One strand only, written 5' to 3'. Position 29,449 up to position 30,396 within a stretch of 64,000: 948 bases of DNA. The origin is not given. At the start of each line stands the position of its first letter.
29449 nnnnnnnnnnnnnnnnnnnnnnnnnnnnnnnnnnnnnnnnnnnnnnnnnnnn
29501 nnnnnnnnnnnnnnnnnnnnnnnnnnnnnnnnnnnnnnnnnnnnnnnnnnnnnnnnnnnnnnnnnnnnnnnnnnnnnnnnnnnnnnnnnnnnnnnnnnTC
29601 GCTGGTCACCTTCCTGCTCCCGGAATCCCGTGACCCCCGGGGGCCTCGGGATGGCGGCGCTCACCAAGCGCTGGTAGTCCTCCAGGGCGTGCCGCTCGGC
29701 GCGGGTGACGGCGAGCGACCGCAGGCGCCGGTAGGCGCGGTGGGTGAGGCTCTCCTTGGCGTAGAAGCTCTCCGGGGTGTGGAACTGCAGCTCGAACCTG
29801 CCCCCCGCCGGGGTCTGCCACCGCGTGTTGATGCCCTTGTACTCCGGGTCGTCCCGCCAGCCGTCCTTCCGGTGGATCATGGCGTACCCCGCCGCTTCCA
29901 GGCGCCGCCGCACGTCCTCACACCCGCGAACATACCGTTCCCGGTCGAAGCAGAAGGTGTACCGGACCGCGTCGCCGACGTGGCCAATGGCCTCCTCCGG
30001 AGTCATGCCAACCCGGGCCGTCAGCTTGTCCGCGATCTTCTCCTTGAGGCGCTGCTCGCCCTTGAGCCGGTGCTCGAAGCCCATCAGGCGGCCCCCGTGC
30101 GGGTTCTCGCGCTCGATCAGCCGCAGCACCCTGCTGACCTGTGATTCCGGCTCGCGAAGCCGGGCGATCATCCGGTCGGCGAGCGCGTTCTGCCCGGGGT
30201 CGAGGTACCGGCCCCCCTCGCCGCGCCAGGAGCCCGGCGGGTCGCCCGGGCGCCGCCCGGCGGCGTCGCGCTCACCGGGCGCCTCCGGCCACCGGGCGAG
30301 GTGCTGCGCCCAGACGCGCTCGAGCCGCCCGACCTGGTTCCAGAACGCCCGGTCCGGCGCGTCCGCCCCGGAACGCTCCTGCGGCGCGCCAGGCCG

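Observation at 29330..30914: Candidate new toxin-immunity pair: RelA/SpoT-like (toxSAS-like) domain behind a ~250-aa disordered N-terminus, ATGA-coupled to an 89-aa acidic protein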

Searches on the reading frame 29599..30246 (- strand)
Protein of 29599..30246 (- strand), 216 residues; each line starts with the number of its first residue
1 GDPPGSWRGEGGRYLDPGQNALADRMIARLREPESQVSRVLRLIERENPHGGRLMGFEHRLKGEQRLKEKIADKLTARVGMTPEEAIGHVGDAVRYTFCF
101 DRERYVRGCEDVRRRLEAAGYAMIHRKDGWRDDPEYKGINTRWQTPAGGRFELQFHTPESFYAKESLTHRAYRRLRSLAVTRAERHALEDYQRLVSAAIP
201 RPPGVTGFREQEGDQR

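Call 87: search_dna_similar(query=window:29599-30246:-, collection=phages, mode=protein, max_evalue=0.001, max_rows=15)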
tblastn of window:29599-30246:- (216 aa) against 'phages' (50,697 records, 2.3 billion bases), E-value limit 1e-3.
Records with a match: 128; places in all: 212; records where one place covers at least 80% of the query: 36.
Best place of each record, by identity: <60% 128.
By first word of the organism name: Ralstonia 84; Streptococcus 35; Pasteurella 3; Haemophilus 2; Aggregatibacter 2; Mannheimia 2.
By host as written in the record: Ralstonia solanacearum 61; Ralstonia solanacearum Race 3, Biovar 1 6; Actinobacillus actinomycetemcomitans 2; Aggregatibacter actinomycetemcomitans D11S-1 2; Streptococcus pneumoniae isolate K13-810 2; Streptococcus pneumoniae 08B03577 2; Streptococcus pneumoniae 09B07772 2; Streptococcus pneumoniae 10B04751 2; and 47 more.
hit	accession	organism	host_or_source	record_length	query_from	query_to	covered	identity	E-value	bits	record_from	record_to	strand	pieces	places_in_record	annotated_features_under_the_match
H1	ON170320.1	Ralstonia phage YO188_1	Ralstonia solanacearum R299, UW30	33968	17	205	88%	30.0%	2e-16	83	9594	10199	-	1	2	record has no annotation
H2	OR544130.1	Pasteurella phage Pmp13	Pasteurella multocida Past3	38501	15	209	90%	28.7%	8e-18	87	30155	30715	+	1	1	head morphogenesis protein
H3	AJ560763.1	Haemophilus phage Aaphi23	Actinobacillus actinomycetemcomitans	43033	24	205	84%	30.2%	8e-22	99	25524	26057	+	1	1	putative minor head protein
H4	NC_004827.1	Haemophilus phage Aaphi23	Actinobacillus actinomycetemcomitans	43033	24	205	84%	30.2%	8e-22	99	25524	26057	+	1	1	head protein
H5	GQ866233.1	Aggregatibacter phage S1249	Aggregatibacter actinomycetemcomitans ...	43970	24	205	84%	30.2%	8e-22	99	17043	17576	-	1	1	putative minor head protein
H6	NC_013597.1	Aggregatibacter phage S1249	Aggregatibacter actinomycetemcomitans ...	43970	24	205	84%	30.2%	8e-22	99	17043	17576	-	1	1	head protein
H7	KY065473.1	Streptococcus phage IPP32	Streptococcus pneumoniae SA39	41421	23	205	85%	28.8%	5e-18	87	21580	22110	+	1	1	putative head morphogenesis protein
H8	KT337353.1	Streptococcus phage phiARI0460-2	Streptococcus pneumoniae 08B02743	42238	23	205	85%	28.8%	1e-17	86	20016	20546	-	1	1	hypothetical protein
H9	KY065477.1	Streptococcus phage IPP37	Streptococcus pneumoniae USA22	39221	23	205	85%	28.8%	1e-17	86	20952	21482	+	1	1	putative head morphogenesis protein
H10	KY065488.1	Streptococcus phage IPP50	Streptococcus pneumoniae 12F/3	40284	23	205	85%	28.8%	1e-17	86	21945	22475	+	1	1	putative head morphogenesis protein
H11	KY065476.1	Streptococcus phage IPP36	Streptococcus pneumoniae 22F/2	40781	23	205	85%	28.8%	1e-17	86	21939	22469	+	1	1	putative head morphogenesis protein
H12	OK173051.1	Streptococcus phage SF39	Streptococcus pneumoniae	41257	23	205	85%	28.8%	1e-17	86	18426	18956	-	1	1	head morphogensis protein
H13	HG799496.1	Streptococcus phage K13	Streptococcus pneumoniae isolate K13-810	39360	23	205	85%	28.8%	1e-17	86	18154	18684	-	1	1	putative minor head phage protein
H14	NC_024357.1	Streptococcus phage K13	Streptococcus pneumoniae isolate K13-810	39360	23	205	85%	28.8%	1e-17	86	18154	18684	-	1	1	minor head protein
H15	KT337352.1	Streptococcus phage phiARI0460-1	Streptococcus pneumoniae 08B03577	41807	23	205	85%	28.8%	1e-17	86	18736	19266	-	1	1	putative minor head protein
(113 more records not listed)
